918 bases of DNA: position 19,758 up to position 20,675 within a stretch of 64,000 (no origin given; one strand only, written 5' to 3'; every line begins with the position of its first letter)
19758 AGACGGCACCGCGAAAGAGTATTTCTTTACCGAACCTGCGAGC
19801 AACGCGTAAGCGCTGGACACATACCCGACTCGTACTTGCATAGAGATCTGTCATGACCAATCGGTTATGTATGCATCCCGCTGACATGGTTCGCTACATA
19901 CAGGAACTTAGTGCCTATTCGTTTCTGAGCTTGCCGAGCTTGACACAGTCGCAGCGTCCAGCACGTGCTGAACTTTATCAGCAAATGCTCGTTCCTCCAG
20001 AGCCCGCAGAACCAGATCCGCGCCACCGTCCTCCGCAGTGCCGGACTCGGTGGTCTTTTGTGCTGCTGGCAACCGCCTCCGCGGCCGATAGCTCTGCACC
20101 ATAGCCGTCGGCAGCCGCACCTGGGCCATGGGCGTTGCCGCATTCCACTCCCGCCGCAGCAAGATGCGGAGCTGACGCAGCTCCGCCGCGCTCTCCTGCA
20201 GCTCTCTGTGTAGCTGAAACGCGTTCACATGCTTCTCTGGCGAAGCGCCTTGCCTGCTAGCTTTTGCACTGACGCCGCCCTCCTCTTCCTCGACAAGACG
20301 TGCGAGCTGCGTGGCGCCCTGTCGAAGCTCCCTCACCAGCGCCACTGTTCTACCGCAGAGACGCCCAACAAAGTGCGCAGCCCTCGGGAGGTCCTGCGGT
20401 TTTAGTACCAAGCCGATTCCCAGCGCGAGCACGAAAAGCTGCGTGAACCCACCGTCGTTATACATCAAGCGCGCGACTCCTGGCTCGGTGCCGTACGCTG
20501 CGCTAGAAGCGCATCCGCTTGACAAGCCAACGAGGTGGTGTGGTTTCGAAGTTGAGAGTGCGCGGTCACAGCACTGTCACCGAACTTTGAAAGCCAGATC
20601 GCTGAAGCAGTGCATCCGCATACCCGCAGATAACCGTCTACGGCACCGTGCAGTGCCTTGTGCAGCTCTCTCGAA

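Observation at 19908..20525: Nuclear ORF colinear with bacterial TatB from its start codon, with no presequence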

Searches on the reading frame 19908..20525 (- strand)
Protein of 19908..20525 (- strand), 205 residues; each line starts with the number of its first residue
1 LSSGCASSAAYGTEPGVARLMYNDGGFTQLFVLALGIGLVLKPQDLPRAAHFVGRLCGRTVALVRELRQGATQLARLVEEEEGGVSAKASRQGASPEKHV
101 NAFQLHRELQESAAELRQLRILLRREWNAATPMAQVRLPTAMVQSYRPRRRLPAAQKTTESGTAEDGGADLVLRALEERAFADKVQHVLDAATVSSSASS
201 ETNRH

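Call 4: search_protein_families(library=pfam, proteins=[window:19908-20525:-, window:19908-20465:-], max_evalue=10)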
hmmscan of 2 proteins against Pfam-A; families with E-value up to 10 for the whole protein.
window:19908-20525:- (205 aa): 2 families
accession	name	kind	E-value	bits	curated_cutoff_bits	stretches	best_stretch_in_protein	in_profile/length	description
PF16515.11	HIP1_clath_bdg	-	0.06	14.2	28.8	1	66-127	17-79/99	Clathrin-binding domain of Huntingtin-interacting protein 1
PF01141.23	Gag_p12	-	0.22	12.3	25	1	129-160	51-82/85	Gag polyprotein, inner coat protein p12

window:19908-20465:- (185 aa): 2 families
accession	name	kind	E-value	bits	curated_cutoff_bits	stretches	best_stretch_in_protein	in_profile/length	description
PF16515.11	HIP1_clath_bdg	-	0.047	14.5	28.8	1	46-107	17-79/99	Clathrin-binding domain of Huntingtin-interacting protein 1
PF01141.23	Gag_p12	-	0.19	12.5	25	1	109-140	51-82/85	Gag polyprotein, inner coat protein p12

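Call 5: search_protein_families(library=ncbifam, proteins=[window:19908-20525:-, window:19908-20465:-], max_evalue=10)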
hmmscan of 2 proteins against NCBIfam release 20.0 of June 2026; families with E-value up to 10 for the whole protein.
window:19908-20525:- (205 aa): 3 families
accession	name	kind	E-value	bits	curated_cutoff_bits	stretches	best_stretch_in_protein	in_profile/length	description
TIGR01410.1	tatB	equivalog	0.00038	20.9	56.5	1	25-74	3-52/80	Sec-independent protein translocase protein TatB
NF002376.0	PRK01371.1-3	equivalog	0.25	11.6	181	1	21-72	1-45/179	Sec-independent protein translocase protein TatB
NF002377.0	PRK01371.1-4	equivalog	0.68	10.3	96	1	26-97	5-69/119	sec-independent translocase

window:19908-20465:- (185 aa): 5 families
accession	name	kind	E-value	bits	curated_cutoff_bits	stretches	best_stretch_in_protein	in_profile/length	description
TIGR01410.1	tatB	equivalog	0.00028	21.4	56.5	1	5-54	3-52/80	Sec-independent protein translocase protein TatB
NF058632.1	SerThrKinPrkT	equivalog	0.22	10.5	280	1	28-91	10-73/322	serine/threonine protein kinase PrkT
NF002376.0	PRK01371.1-3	equivalog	0.24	11.7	181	1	1-53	1-46/179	Sec-independent protein translocase protein TatB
NF003400.0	PRK04654.1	equivalog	0.48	10.2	211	1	4-40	3-39/214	sec-independent translocase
NF002377.0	PRK01371.1-4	equivalog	0.57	10.6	96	1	6-66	5-58/119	sec-independent translocase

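Call 7: find_homologous_proteins(query=window:19908-20465:-, max_evalue=0.01)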
Query window:19908-20465:- (185 aa): 3 proteins with E <= 0.01 among 1000 candidates.
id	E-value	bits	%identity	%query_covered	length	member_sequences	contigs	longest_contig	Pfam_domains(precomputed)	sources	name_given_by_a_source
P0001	3.4e-111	387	99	100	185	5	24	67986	-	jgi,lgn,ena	jgi:Sec-independent protein translocase protein TatA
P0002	9.1e-49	184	54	91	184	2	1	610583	-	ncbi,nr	ncbi:hypothetical protein CCYA_CCYA10G2964 [Cyanidiococcus yangmingshanensis]|nr:hypothetical protei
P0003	4.5e-39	152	52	90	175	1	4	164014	-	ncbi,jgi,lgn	jgi:Sec-independent protein translocase protein TatA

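Call 12: search_solved_structures(query=A1, max_evalue=10, show_alignments=3)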
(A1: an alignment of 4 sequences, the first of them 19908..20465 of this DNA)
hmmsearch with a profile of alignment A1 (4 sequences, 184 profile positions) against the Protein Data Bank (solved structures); distinct sequences matched with E-value up to 10: 6.
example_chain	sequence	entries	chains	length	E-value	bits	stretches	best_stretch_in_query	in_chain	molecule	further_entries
2mi2_A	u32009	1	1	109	0.18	14.8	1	4-112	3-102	Sec-independent protein translocase protein TatB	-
1fbm_A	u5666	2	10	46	0.29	14.2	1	82-109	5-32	PROTEIN (CARTILAGE OLIGOMERIC MATRIX PROTEIN) | CARTILAGE OLIGOMERIC MATRIX PROTEIN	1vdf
1mz9_A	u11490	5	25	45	0.29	14.2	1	82-109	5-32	cartilage oligomeric matrix protein | Cartilage Oligomerization matrix protein (coiled-coil domain)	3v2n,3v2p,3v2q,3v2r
6z1p_By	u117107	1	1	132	1.2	12.2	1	44-103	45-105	mS33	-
6f0k_H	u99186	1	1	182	2.1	11.3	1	80-118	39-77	ActH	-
37tt_A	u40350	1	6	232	3.7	10.6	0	38-85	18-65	Z4 c3ii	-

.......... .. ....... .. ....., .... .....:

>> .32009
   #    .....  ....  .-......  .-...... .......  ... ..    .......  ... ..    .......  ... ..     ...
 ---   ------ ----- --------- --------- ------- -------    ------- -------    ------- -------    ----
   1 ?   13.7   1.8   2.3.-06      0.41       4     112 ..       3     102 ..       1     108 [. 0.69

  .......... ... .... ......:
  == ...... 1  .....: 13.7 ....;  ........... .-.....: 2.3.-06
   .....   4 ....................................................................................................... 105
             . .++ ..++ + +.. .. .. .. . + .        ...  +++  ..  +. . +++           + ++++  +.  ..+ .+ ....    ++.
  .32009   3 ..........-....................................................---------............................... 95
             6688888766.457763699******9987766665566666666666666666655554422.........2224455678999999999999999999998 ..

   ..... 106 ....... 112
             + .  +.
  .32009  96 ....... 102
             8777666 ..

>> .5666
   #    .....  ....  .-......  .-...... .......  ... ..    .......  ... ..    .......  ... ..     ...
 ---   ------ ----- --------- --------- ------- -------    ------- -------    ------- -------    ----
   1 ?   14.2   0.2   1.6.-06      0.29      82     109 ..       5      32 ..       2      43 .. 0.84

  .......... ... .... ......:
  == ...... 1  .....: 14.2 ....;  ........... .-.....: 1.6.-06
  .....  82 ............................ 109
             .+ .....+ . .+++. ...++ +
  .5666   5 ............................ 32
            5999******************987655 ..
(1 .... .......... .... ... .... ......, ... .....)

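Call 13: search_protein_families(library=ncbifam, alignment_id=A1, max_evalue=10)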
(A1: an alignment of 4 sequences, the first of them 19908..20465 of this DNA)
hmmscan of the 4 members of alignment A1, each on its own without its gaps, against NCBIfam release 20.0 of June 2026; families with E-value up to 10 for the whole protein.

A. member 1, window:19908-20465:- (185 aa): 5 families
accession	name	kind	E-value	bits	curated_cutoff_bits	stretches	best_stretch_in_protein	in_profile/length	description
TIGR01410.1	tatB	equivalog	0.00028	21.4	56.5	1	5-54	3-52/80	Sec-independent protein translocase protein TatB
NF058632.1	SerThrKinPrkT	equivalog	0.22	10.5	280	1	28-91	10-73/322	serine/threonine protein kinase PrkT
NF002376.0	PRK01371.1-3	equivalog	0.24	11.7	181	1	1-53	1-46/179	Sec-independent protein translocase protein TatB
NF003400.0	PRK04654.1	equivalog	0.48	10.2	211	1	4-40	3-39/214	sec-independent translocase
NF002377.0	PRK01371.1-4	equivalog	0.57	10.6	96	1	6-66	5-58/119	sec-independent translocase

B. families by the number of members that match (of 4 scanned): 7 families
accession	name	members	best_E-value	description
TIGR01410.1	tatB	4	0.00017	Sec-independent protein translocase protein TatB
NF058632.1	SerThrKinPrkT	2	0.22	serine/threonine protein kinase PrkT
NF002376.0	PRK01371.1-3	2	0.24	Sec-independent protein translocase protein TatB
NF002377.0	PRK01371.1-4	2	0.57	sec-independent translocase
TIGR02520.1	pilus_B_mal_scr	1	0.039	PilN family type IVB pilus formation outer membrane protein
NF047941.1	TatB_Rickett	1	0.12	Sec-independent protein translocase subunit TatB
NF003400.0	PRK04654.1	1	0.48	sec-independent translocase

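Call 14: search_protein_families(library=pfam, alignment_id=A1, max_evalue=10)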
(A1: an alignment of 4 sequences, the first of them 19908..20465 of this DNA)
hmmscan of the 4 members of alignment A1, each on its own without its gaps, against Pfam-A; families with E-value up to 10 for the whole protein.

A. member 1, window:19908-20465:- (185 aa): 2 families
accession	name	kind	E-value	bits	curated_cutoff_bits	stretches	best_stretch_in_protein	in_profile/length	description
PF16515.11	HIP1_clath_bdg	-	0.047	14.5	28.8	1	46-107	17-79/99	Clathrin-binding domain of Huntingtin-interacting protein 1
PF01141.23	Gag_p12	-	0.19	12.5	25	1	109-140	51-82/85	Gag polyprotein, inner coat protein p12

B. families by the number of members that match (of 4 scanned): 4 families
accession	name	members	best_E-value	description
PF16515.11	HIP1_clath_bdg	2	0.044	Clathrin-binding domain of Huntingtin-interacting protein 1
PF01141.23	Gag_p12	2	0.19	Gag polyprotein, inner coat protein p12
PF18826.6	bVLRF1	1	0.14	Bacteroidetes VLRF1 release factor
PF13312.11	DUF4081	1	0.14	Domain of unknown function (DUF4081)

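Call 23: search_protein_representatives(alignment_id=A1)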
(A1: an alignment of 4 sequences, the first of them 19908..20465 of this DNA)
Query: 4 sequences, 184 profile positions. Proteins with E-value up to 0.001 (for the whole library): 13; up to 1e-10: 3; up to 1e-30: 1. The best 13 are listed.
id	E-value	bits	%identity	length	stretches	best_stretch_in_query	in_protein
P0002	4.4e-97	339.6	-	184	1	1-184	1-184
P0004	4.2e-21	91.9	-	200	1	1-178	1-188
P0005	6.0e-17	78.4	-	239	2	1-114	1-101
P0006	3.0e-06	43.5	-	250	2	7-53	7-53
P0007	2.9e-05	40.3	-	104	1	5-76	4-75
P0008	8.8e-05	38.7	-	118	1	4-81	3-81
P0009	1.4e-04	38.0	-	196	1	2-170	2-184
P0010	1.8e-04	37.7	-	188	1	13-171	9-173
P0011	2.0e-04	37.6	-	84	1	6-68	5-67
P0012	2.1e-04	37.5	-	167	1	4-62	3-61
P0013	4.3e-04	36.5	-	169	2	4-49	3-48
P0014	4.5e-04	36.4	-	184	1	3-177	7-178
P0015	8.7e-04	35.5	-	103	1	9-62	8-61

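Call 25: list_cluster_members(proteins=[P0001, P0003, P0004, P0005, P0006, P0009, P0010, P0013, P0014, P0011])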
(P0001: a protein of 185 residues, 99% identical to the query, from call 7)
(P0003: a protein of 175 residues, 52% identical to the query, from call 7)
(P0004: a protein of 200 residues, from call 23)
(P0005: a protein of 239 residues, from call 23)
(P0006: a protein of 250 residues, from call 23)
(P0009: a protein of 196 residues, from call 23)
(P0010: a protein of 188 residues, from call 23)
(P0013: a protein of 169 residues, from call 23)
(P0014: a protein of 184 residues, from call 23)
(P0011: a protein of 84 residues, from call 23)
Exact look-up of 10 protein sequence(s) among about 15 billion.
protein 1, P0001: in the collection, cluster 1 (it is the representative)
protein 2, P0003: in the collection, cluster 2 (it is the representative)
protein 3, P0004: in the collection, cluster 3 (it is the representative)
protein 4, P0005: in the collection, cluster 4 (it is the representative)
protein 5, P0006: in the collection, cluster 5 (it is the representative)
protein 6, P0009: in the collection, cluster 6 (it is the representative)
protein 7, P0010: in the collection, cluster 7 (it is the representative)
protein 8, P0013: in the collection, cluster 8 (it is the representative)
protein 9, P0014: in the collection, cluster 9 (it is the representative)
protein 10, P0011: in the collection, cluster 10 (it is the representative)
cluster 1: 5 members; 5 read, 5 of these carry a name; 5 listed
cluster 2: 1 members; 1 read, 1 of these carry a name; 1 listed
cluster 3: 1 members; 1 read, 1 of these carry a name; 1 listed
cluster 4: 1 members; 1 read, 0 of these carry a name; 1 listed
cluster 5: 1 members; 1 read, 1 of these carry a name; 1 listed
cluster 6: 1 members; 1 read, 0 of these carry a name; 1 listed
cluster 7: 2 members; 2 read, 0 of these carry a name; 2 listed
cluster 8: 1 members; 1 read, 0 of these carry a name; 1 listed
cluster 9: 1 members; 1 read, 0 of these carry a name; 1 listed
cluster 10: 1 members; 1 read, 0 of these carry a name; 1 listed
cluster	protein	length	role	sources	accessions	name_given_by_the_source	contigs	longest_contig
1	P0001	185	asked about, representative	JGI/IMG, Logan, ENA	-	Sec-independent protein translocase protein TatA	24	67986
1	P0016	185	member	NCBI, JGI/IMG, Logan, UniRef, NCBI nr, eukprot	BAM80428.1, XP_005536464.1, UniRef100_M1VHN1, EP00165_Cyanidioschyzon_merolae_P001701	hypothetical protein CYME_CMK033C [Cyanidioschyzon merolae strain 10D] | Sec-independent protein translocase protein TatA | Sec-independent protein translocase protein TatB n=1 Tax=Cyanidioschyzon merolae (strain ...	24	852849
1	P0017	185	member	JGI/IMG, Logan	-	Sec-independent protein translocase protein TatA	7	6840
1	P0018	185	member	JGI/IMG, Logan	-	Sec-independent protein translocase protein TatA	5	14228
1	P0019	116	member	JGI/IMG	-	Sec-independent protein translocase protein TatA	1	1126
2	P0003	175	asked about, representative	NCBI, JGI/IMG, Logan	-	Sec-independent protein translocase protein TatA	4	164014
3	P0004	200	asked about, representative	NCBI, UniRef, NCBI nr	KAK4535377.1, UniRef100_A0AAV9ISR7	hypothetical protein CDCA_CDCA04G1402 [Cyanidium caldarium] | Sec-independent protein translocase protein TatB n=1 Tax=Cyanidium caldarium TaxID=2771 ...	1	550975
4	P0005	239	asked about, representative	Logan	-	-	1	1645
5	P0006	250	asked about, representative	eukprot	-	c7452_g1_i3.p1 GENE.c7452_g1_i3~~c7452_g1_i3.p1 ORF type:complete len:251 (+),score=49.76 ...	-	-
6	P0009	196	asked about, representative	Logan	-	-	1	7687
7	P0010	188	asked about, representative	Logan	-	-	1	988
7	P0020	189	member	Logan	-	-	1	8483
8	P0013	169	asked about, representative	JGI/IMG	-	-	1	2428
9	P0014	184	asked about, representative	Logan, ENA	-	-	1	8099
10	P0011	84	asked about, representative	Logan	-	-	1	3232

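Call 28: find_homologous_proteins(query=A2, max_evalue=0.001)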
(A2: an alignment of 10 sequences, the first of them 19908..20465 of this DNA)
Query A2 (10 sequences) (185 aa, profile of the alignment): 7 proteins with E <= 0.001 among 8000 candidates.
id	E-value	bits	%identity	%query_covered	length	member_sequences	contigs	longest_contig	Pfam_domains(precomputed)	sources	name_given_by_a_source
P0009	1.0e-57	213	23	91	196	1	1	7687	-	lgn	-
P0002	3.7e-57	211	54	91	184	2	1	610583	-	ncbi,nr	ncbi:hypothetical protein CCYA_CCYA10G2964 [Cyanidiococcus yangmingshanensis]|nr:hypothetical protei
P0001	8.7e-54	200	99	100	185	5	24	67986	-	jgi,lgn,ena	jgi:Sec-independent protein translocase protein TatA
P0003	8.8e-54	200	52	90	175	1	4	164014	-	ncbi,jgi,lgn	jgi:Sec-independent protein translocase protein TatA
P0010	9.4e-50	187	28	90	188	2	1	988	-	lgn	-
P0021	2.7e-46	176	23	92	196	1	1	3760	-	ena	-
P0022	3.6e-7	48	42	27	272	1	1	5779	-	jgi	jgi:Sec-independent protein translocase protein TatA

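Call 38: find_encoding_contigs(protein=P0002, flank=6000, max_places=2)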
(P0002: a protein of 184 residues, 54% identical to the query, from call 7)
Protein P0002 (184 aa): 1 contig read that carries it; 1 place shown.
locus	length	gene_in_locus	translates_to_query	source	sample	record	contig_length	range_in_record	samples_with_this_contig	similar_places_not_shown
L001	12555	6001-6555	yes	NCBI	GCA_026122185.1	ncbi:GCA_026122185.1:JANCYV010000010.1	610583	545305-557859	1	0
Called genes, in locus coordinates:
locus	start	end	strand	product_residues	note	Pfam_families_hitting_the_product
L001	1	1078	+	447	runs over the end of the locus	PF00268:Ribonuc_red_sm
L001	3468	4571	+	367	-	PF00010:HLH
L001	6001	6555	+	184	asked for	-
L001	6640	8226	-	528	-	-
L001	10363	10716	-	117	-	PF02271:UCR_14kD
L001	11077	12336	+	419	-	-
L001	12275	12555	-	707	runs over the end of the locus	PF00566:RabGAP-TBC, PF23436:RabGap-TBC_2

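Call 39: find_encoding_contigs(protein=P0004, flank=6000, max_places=2)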
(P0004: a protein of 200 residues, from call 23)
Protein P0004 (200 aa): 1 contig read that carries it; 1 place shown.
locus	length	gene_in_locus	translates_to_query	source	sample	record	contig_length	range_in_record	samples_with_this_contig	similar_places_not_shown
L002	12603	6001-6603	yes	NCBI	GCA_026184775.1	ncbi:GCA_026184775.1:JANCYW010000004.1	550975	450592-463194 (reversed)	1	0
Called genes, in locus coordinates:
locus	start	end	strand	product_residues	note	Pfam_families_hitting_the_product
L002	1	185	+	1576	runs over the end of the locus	PF04997:RNA_pol_Rpb1_1, PF00623:RNA_pol_Rpb1_2, PF04983:RNA_pol_Rpb1_3, PF05000:RNA_pol_Rpb1_4, PF04998:RNA_pol_Rpb1_5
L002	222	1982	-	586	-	-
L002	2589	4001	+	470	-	PF00268:Ribonuc_red_sm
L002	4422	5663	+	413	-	PF00010:HLH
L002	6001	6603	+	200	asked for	-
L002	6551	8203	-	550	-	-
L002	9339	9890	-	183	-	PF00042:Globin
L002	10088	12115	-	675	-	PF25789:TPR_NAA35 (weak)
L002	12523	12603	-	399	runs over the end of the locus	PF00240:ubiquitin (faint), PF00627:UBA, PF22562:UBA_7 (weak), PF09280:XPC-binding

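Call 40: find_encoding_contigs(protein=P0003, flank=6000, max_places=2)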
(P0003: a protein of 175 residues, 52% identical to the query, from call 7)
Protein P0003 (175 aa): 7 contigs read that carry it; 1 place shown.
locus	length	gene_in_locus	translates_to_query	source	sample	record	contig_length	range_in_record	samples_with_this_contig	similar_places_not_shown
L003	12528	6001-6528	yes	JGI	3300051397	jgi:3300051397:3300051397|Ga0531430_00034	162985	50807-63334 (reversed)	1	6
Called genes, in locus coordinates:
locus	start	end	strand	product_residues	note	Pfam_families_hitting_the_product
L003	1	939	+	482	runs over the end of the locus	PF00268:Ribonuc_red_sm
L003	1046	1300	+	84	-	-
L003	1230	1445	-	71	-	-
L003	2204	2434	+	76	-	-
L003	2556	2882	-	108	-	-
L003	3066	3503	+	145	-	-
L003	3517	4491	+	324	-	PF00010:HLH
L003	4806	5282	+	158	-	-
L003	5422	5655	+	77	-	-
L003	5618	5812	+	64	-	-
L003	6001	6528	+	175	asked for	-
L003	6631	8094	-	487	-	-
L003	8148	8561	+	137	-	-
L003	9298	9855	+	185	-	-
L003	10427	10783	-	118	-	PF02271:UCR_14kD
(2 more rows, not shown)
